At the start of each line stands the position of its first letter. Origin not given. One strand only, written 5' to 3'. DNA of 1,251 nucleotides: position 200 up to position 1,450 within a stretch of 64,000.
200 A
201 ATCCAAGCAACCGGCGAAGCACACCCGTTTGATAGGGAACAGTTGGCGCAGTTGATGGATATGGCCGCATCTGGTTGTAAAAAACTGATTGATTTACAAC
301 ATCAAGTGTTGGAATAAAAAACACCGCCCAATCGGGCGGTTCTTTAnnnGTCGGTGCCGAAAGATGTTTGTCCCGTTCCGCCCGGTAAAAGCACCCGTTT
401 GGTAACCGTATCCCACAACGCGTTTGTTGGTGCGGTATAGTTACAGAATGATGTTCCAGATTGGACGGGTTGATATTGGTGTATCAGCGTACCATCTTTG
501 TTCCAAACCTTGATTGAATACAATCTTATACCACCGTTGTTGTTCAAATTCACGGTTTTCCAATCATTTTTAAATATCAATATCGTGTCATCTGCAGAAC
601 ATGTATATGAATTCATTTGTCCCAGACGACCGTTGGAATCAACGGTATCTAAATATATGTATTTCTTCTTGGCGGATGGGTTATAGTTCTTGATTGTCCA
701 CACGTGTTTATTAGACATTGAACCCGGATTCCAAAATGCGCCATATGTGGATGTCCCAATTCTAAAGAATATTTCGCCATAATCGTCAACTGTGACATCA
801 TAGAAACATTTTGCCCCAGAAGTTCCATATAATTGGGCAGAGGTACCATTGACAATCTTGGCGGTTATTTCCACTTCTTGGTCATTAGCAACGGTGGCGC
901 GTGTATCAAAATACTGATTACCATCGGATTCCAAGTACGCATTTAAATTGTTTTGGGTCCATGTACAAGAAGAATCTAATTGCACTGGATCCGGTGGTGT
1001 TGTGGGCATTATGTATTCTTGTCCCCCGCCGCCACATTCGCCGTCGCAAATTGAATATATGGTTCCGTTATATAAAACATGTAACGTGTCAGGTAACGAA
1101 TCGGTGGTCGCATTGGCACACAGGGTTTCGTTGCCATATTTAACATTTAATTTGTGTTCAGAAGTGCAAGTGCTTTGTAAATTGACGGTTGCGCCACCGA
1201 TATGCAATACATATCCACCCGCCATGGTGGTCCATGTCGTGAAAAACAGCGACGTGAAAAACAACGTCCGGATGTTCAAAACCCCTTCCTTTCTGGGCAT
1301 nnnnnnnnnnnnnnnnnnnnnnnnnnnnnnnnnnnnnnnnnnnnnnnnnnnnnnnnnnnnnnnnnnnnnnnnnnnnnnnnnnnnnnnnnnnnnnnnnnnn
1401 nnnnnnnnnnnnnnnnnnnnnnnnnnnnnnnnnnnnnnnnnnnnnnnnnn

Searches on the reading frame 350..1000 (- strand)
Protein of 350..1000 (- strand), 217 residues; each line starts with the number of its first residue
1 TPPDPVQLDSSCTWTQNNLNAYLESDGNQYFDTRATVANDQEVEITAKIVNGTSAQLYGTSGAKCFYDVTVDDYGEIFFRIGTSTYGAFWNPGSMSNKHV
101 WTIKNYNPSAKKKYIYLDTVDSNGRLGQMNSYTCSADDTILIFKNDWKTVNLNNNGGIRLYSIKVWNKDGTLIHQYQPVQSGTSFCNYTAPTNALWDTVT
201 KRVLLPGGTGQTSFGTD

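Call 92: search_protein_families(library=pfam, proteins=[window:350-1000:-], max_evalue=1)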
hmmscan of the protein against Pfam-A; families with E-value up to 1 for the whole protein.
window:350-1000:- (217 aa): 2 families
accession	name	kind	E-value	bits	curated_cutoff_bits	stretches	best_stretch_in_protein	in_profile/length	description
PF11209.13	LmeA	-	0.072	13.6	27.3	1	4-47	89-131/217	LmeA-like phospholipid-binding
PF17281.7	DUF5346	-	0.22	12.1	27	0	69-111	42-84/102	Family of unknown function (DUF5346)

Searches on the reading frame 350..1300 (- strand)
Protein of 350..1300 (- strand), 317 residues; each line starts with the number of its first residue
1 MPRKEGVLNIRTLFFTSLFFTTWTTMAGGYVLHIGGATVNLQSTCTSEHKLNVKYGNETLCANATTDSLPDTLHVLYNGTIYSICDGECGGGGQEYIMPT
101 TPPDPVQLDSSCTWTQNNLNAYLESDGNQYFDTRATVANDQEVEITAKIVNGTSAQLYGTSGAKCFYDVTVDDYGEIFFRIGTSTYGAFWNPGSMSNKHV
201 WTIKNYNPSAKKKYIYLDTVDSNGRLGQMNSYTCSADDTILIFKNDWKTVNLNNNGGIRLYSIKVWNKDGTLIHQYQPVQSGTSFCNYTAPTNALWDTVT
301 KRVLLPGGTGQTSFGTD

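Call 8: search_protein_families(library=pfam, proteins=[window:350-1300:-], max_evalue=0.01)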
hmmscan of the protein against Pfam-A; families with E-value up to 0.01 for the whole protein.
window:350-1300:- (317 aa): 0 families

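Call 9: search_protein_families(library=ncbifam, proteins=[window:350-1300:-], max_evalue=0.01)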
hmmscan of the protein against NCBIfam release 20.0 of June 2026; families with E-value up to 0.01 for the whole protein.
window:350-1300:- (317 aa): 0 families

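Call 25: find_homologous_proteins(query=window:350-1300:-, max_evalue=0.01)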
Query window:350-1300:- (317 aa): 25 proteins with E <= 0.01 among 623 candidates.
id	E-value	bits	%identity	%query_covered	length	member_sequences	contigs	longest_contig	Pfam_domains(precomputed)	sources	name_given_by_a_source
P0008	2.3e-199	680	100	92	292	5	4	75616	-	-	-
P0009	1.4e-114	401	59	96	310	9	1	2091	-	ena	-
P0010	2.3e-105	371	54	96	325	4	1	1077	-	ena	-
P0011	6.2e-102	359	54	96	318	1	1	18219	-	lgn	-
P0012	1.6e-97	345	59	83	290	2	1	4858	-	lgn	-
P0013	6.4e-92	326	49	97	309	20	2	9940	-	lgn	-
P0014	1.7e-85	305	47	98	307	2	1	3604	-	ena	-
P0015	1.0e-81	293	45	95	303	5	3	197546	-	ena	-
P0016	1.3e-81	293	48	92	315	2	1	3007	-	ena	-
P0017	5.2e-81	291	45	96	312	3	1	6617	-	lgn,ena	-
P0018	1.5e-79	286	47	92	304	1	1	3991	-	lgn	-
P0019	4.2e-78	281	46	96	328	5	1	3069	-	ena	-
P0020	4.3e-78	281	45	94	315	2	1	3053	-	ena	-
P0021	2.2e-76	275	45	96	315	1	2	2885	-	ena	-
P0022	9.9e-76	273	42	95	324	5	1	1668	-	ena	-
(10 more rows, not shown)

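Call 59: search_solved_structures(query=A2, max_evalue=10, show_alignments=2)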
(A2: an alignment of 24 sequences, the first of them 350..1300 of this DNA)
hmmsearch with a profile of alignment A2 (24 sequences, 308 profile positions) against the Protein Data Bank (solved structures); distinct sequences matched with E-value up to 10: 1.
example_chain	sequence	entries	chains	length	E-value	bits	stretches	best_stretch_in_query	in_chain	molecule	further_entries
3i8o_A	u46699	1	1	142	0.75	12.5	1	166-263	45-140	KH domain-containing protein MJ1533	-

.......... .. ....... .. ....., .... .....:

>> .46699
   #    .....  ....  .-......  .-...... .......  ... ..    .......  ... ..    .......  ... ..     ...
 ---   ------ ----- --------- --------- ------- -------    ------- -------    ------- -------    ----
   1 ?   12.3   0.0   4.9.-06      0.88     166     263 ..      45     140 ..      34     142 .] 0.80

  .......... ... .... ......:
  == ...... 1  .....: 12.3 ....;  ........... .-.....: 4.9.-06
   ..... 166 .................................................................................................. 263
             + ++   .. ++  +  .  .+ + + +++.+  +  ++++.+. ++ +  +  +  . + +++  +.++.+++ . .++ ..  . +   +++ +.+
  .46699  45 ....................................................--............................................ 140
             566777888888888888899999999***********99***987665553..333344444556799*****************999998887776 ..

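Call 65: search_dna_similar(query=window:350-1300:-, collection=phages, mode=protein, max_evalue=0.001, max_rows=20)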
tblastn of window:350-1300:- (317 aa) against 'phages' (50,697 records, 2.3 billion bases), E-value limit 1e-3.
No match.
